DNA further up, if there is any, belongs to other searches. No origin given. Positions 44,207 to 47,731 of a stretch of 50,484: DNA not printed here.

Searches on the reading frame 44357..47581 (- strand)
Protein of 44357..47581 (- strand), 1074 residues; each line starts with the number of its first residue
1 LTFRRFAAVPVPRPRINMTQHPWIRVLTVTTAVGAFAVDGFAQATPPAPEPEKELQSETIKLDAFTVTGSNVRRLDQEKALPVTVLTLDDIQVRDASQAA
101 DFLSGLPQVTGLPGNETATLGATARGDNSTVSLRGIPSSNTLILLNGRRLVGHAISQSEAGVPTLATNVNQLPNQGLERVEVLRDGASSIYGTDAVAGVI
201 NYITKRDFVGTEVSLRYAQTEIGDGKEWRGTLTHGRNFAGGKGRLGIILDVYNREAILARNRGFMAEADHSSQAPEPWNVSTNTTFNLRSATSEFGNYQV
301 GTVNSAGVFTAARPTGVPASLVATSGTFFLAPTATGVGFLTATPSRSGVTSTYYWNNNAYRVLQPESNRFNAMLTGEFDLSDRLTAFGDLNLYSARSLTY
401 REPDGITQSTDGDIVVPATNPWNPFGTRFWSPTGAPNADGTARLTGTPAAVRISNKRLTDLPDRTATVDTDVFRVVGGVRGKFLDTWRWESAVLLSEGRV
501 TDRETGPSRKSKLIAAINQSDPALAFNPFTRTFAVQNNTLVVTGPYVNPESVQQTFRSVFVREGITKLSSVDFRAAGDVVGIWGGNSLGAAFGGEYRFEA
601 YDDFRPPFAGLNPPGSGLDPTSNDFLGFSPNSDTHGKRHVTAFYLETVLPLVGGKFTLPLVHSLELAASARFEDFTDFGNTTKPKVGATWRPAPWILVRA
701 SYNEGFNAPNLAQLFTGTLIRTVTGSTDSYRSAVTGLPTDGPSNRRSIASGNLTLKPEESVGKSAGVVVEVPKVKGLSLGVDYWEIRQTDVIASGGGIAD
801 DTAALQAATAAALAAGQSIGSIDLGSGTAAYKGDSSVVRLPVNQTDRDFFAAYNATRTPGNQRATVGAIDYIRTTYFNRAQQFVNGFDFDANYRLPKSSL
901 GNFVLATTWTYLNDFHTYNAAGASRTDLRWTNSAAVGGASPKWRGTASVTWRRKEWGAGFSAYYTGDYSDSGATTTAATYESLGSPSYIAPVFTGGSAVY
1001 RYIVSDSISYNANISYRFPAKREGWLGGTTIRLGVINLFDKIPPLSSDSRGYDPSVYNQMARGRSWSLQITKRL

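Call 49: search_protein_families(library=pfam, proteins=[window:44357-47581:-], max_evalue=0.0001)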
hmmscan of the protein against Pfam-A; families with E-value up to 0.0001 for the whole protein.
window:44357-47581:- (1074 aa): 2 families
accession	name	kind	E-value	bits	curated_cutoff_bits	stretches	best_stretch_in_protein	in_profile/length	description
PF00593.30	TonB_dep_Rec_b-barrel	-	4.4e-26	93.2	27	1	467-1038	55-436/436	TonB dependent receptor-like, beta-barrel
PF07715.20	Plug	-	1.7e-17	64.3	23.9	1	79-199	5-107/107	TonB-dependent Receptor Plug Domain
